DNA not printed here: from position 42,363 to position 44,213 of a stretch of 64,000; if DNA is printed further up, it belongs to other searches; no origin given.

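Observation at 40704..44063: Tandem pair of cysteine-rich lipoproteins built on a vWA/MIDAS-like core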

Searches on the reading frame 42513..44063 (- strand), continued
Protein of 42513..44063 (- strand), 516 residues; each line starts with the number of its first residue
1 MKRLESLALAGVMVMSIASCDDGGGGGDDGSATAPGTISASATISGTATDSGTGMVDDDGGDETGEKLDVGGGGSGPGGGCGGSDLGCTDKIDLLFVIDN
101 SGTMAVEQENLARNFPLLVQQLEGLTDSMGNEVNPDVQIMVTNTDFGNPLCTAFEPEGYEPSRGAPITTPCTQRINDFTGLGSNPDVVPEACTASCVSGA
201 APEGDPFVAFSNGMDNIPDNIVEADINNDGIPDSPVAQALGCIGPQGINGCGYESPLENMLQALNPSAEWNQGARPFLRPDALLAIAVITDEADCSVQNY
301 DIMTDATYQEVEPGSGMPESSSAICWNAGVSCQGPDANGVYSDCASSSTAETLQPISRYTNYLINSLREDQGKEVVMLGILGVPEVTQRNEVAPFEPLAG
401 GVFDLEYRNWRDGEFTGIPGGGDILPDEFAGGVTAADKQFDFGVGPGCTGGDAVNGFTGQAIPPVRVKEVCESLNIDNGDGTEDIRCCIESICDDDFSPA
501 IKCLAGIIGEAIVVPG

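Call 27: find_related_loci(query=A1, collection=genome_contigs, flank=7000)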
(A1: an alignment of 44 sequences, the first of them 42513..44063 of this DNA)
Query A1 (516 aa) in genome_contigs; peptide patterns used: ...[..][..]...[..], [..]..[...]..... (x = any residue, [..] = any of these).
382 stretches matched a pattern; 346 encode a relative of the query (tblastn E <= 1e-3); the best 80 are kept; 76 distinct loci.
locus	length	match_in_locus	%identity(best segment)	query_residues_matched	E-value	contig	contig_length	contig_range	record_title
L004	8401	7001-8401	97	1-467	0e+0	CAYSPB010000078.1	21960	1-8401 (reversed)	MAG TPA_asm: uncultured Nannocystaceae bacterium isolate SRP135972_co1_38 genome assembly, contig: NODE_2395_length_2196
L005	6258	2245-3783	85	1-516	0e+0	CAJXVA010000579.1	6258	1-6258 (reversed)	MAG TPA_asm: uncultured proteobacterium isolate SRR3933246_bin.3_MetaBAT_v2.12.1_MAG genome assembly, contig: NODE_1768_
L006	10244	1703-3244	85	1-516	0e+0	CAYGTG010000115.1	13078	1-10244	MAG TPA_asm: uncultured Nannocystaceae bacterium isolate ERP117304_co3_187 genome assembly, contig: NODE_6678_length_130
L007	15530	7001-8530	82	1-516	0e+0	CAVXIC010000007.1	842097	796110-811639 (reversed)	MAG: uncultured bacterium isolate MFD03250.bin.1.10 genome assembly, contig: contig_15233, whole genome shotgun sequence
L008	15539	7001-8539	82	1-516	0e+0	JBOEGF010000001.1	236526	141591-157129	MAG: Nannocystales bacterium isolate PBSAdel1 PBSA13b_contig_7, whole genome shotgun sequence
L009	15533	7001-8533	81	2-516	0e+0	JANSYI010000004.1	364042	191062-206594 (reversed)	MAG: bacterium isolate bin.47 k141_107237_length_364042_cov_77.1042, whole genome shotgun sequence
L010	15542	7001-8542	79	1-516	0e+0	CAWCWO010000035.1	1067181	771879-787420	MAG: uncultured proteobacterium isolate MFD03250.bin.1.164 genome assembly, contig: contig_6327, whole genome shotgun se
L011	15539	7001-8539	64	1-516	0e+0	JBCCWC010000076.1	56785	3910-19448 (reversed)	MAG: Myxococcota bacterium isolate P01_E01_bin.52 k141_1632037_length_56785_cov_18.5021, whole genome shotgun sequence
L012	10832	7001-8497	65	1-516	0e+0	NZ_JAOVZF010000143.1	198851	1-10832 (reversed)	Paraliomyxa miuraensis strain SMH-27-4 scf27c24, whole genome shotgun sequence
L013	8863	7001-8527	65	1-516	0e+0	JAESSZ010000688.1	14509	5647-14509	MAG: Nannocystaceae bacterium isolate NORP301 CoAssembly_2533804, whole genome shotgun sequence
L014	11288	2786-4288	65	1-512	0e+0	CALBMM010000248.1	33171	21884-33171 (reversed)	MAG TPA_asm: uncultured proteobacterium isolate SRR6227243_bin.109_CONCOCT_v1.1_MAG genome assembly, contig: ERZ795105.1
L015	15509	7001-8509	63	1-516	0e+0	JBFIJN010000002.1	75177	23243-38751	MAG: Nannocystaceae bacterium isolate Mix_sand11.2021.09.Z.87 k141_3318733_length_75177_cov_17.4188, whole genome shotgu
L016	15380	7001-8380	68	49-516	0e+0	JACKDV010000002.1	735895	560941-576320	MAG: Myxococcales bacterium isolate HK-STAS-MYXO-16 HK-STAS-MYXO-16_2, whole genome shotgun sequence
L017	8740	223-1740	60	2-516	0e+0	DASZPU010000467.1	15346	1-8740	MAG TPA_asm: Nannocystaceae bacterium isolate SMAG_U5979 k141_168581, whole genome shotgun sequence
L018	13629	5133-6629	60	4-516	0e+0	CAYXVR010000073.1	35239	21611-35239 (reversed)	MAG TPA_asm: uncultured Nannocystaceae bacterium isolate binchicken_co179_119 genome assembly, contig: NODE_3055_length_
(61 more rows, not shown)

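Call 36: find_homologous_proteins(query=P0181, max_evalue=0.001)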
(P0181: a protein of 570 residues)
Query P0181 (570 aa): 963 proteins with E <= 0.001 among 8000 candidates; the best 120 are listed.
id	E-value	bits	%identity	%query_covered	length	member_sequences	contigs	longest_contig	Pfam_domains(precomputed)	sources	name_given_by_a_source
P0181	0.0e+0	1300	100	100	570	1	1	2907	-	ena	-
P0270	2.8e-171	589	53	93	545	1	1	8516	-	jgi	-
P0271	2.7e-169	582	49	97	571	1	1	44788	-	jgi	-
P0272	1.4e-153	531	48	95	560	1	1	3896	-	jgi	jgi:hypothetical protein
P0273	3.6e-152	526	51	89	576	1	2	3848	-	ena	-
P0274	3.8e-152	526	48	93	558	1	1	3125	-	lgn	-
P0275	6.3e-150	518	48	94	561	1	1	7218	-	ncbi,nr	ncbi:MAG TPA: vWA domain-containing protein [Nannocystaceae bacterium]|nr:vWA domain-containing prot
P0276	1.3e-149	517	47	95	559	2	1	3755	-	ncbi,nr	ncbi:MAG TPA: VWA domain-containing protein [Nannocystaceae bacterium]|nr:VWA domain-containing prot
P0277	2.7e-146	507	46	96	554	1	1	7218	-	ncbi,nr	ncbi:MAG TPA: vWA domain-containing protein [Nannocystaceae bacterium]|nr:vWA domain-containing prot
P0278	5.3e-146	506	47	95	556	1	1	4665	-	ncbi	-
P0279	5.7e-146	505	48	93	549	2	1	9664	-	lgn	-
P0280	6.6e-146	505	47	96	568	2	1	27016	-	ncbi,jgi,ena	-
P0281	2.1e-145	504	46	95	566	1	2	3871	-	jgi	-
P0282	2.2e-144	500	46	95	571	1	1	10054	-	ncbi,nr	ncbi:MAG: VWA domain-containing protein [Deltaproteobacteria bacterium]|nr:MAG: VWA domain-containin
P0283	6.9e-144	499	48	95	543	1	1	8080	-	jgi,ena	-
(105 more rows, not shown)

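Call 47: find_encoding_contigs(protein=P0116, flank=10000, max_places=2)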
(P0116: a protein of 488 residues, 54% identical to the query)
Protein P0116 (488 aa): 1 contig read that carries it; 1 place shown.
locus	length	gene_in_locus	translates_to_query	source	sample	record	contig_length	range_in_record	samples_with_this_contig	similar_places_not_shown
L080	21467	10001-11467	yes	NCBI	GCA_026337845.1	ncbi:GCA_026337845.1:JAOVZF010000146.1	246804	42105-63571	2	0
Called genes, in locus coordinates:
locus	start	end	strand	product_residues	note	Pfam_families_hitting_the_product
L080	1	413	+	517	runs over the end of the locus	PF01494:FAD_binding_3, PF07992:Pyr_redox_2 (faint), PF01266:DAO (faint), PF04820:Trp_halogenase, PF12831:FAD_oxidored, PF13450:NAD_binding_8 (weak), PF04820:Trp_halogenase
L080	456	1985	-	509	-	PF16697:Yop-YscD_cpl, PF00498:FHA, PF02518:HATPase_c, PF00072:Response_reg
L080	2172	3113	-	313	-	-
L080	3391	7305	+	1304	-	PF00069:Pkinase, PF07714:PK_Tyr_Ser-Thr, PF03109:ABC1 (faint), PF13191:AAA_16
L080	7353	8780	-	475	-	PF01546:Peptidase_M20, PF07687:M20_dimer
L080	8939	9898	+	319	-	PF11617:Cu-binding_MopE (faint), PF18885:DUF5648 (weak)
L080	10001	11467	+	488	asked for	-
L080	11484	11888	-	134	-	PF01521:Fe-S_biosyn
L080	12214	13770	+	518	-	-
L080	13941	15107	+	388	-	PF00595:PDZ (weak), PF13180:PDZ_2 (weak), PF17820:PDZ_6, PF03572:Peptidase_S41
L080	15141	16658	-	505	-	-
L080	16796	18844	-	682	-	PF02310:B12-binding (faint), PF04055:Radical_SAM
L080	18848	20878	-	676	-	PF02543:Carbam_trans_N, PF16861:Carbam_trans_C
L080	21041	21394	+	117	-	-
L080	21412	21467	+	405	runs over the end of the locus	PF04055:Radical_SAM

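Call 48: find_encoding_contigs(protein=P0109, flank=10000, max_places=2)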
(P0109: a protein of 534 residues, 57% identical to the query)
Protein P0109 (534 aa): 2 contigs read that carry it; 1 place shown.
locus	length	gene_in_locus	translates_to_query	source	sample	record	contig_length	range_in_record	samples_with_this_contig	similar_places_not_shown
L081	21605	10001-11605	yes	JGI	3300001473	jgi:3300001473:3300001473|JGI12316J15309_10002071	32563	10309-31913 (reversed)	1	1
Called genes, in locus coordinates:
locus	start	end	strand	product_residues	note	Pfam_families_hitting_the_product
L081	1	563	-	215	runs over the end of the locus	-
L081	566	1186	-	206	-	PF00440:TetR_N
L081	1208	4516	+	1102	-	PF00069:Pkinase, PF01636:APH (faint), PF03109:ABC1 (faint), PF07714:PK_Tyr_Ser-Thr, PF00400:WD40 (faint), PF24814:WD40_Prp19 (faint), PF25173:Beta-prop_WDR3_1st (faint), PF25174:Beta-prop_THOC3 (faint), +3 more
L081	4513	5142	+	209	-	PF04542:Sigma70_r2, PF08281:Sigma70_r4_2, PF04545:Sigma70_r4 (weak)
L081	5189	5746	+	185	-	-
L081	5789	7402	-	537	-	PF25174:Beta-prop_THOC3, PF00400:WD40 (faint), PF23381:Beta-prop_IFT122_1st, PF23414:Beta-prop_EML_2, PF24814:WD40_Prp19 (faint), PF24817:WD40_WDHD1_1st (faint), PF25173:Beta-prop_WDR3_1st (faint), PF25174:Beta-prop_THOC3 (weak), +4 more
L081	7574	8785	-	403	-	PF22310:NMB0315_dom_I (faint), PF19425:Csd3_N2 (weak), PF01551:Peptidase_M23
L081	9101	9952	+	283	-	PF00069:Pkinase, PF07714:PK_Tyr_Ser-Thr, PF01636:APH (faint)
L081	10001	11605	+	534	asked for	-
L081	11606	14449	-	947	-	PF00069:Pkinase, PF07714:PK_Tyr_Ser-Thr, PF13374:TPR_10, PF13424:TPR_12, PF24885:TPR_NPHP3, PF13424:TPR_12, PF17874:TPR_MalT, PF13424:TPR_12, +12 more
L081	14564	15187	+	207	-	PF04542:Sigma70_r2, PF08281:Sigma70_r4_2, PF04545:Sigma70_r4 (weak)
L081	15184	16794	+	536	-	-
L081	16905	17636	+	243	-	-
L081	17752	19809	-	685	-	-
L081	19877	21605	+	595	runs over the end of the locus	PF00128:Alpha-amylase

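Call 55: search_protein_families(library=ncbifam, alignment_id=A4, max_evalue=0.01)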
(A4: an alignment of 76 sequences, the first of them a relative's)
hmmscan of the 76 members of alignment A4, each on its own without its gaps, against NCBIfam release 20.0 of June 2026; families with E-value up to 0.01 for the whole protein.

A. member 1, P0179 (541 aa): 1 family
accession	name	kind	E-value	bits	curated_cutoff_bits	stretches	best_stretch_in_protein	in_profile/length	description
NF052240.1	MIDASAdhsBdello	equivalog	3.8e-15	55.9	700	1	53-147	56-151/378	MIDAS family adhesin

B. families by the number of members that match (of 76 scanned): 5 families
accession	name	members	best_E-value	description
NF052240.1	MIDASAdhsBdello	76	3.8e-15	MIDAS family adhesin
NF033765.2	gliding_CglD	50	7.6e-15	adventurous gliding motility lipoprotein CglD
TIGR03788.1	marine_srt_targ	2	0.0075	marine proteobacterial sortase target protein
TIGR02442.1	Cob-chelat-sub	1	0.0065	putative cobaltochelatase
NF037948.1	signal_int_SinM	1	0.0076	signal integration modulator SinM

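Call 59: search_solved_structures(query=A4, max_evalue=1, show_alignments=4)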
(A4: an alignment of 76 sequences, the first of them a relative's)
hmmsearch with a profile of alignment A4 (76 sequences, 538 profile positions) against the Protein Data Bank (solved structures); distinct sequences matched with E-value up to 1: 11.
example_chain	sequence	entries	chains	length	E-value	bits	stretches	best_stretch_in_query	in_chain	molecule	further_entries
9gtu_B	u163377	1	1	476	0.012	17.3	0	48-82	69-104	Collagen alpha-2(VI) chain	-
9han_B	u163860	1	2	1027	0.056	15.1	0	48-82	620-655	Collagen type VI alpha 2 chain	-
2xgg_A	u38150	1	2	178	0.074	14.7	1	46-100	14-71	MICRONEME PROTEIN 2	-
3txa_A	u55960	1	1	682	0.092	14.4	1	19-93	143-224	Cell wall surface anchor family protein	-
6tnj_A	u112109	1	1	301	0.13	13.9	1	45-96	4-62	Minor fimbrium subunit Mfa5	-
9han_A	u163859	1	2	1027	0.18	13.4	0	49-82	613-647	Collagen type VI alpha 1 chain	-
6to1_A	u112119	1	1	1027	0.26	12.9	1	36-96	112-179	Minor fimbrium subunit Mfa5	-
7a0w_D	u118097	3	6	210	0.29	12.8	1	340-477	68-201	chimeric antibody Fab-F6, light chain,chimeric antibody Fab-F6, light chain | chimeric antibody Fab-F6, light chain,chimeric antibody Fab-F6, light chain,chimer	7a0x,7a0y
3tw0_A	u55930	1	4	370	0.66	11.6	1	45-93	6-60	Cell wall surface anchor family protein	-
3tvy_A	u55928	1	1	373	0.67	11.6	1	45-93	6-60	Cell wall surface anchor family protein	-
4rck_A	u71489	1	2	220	0.79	11.3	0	50-84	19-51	Hypothetical membrane spanning protein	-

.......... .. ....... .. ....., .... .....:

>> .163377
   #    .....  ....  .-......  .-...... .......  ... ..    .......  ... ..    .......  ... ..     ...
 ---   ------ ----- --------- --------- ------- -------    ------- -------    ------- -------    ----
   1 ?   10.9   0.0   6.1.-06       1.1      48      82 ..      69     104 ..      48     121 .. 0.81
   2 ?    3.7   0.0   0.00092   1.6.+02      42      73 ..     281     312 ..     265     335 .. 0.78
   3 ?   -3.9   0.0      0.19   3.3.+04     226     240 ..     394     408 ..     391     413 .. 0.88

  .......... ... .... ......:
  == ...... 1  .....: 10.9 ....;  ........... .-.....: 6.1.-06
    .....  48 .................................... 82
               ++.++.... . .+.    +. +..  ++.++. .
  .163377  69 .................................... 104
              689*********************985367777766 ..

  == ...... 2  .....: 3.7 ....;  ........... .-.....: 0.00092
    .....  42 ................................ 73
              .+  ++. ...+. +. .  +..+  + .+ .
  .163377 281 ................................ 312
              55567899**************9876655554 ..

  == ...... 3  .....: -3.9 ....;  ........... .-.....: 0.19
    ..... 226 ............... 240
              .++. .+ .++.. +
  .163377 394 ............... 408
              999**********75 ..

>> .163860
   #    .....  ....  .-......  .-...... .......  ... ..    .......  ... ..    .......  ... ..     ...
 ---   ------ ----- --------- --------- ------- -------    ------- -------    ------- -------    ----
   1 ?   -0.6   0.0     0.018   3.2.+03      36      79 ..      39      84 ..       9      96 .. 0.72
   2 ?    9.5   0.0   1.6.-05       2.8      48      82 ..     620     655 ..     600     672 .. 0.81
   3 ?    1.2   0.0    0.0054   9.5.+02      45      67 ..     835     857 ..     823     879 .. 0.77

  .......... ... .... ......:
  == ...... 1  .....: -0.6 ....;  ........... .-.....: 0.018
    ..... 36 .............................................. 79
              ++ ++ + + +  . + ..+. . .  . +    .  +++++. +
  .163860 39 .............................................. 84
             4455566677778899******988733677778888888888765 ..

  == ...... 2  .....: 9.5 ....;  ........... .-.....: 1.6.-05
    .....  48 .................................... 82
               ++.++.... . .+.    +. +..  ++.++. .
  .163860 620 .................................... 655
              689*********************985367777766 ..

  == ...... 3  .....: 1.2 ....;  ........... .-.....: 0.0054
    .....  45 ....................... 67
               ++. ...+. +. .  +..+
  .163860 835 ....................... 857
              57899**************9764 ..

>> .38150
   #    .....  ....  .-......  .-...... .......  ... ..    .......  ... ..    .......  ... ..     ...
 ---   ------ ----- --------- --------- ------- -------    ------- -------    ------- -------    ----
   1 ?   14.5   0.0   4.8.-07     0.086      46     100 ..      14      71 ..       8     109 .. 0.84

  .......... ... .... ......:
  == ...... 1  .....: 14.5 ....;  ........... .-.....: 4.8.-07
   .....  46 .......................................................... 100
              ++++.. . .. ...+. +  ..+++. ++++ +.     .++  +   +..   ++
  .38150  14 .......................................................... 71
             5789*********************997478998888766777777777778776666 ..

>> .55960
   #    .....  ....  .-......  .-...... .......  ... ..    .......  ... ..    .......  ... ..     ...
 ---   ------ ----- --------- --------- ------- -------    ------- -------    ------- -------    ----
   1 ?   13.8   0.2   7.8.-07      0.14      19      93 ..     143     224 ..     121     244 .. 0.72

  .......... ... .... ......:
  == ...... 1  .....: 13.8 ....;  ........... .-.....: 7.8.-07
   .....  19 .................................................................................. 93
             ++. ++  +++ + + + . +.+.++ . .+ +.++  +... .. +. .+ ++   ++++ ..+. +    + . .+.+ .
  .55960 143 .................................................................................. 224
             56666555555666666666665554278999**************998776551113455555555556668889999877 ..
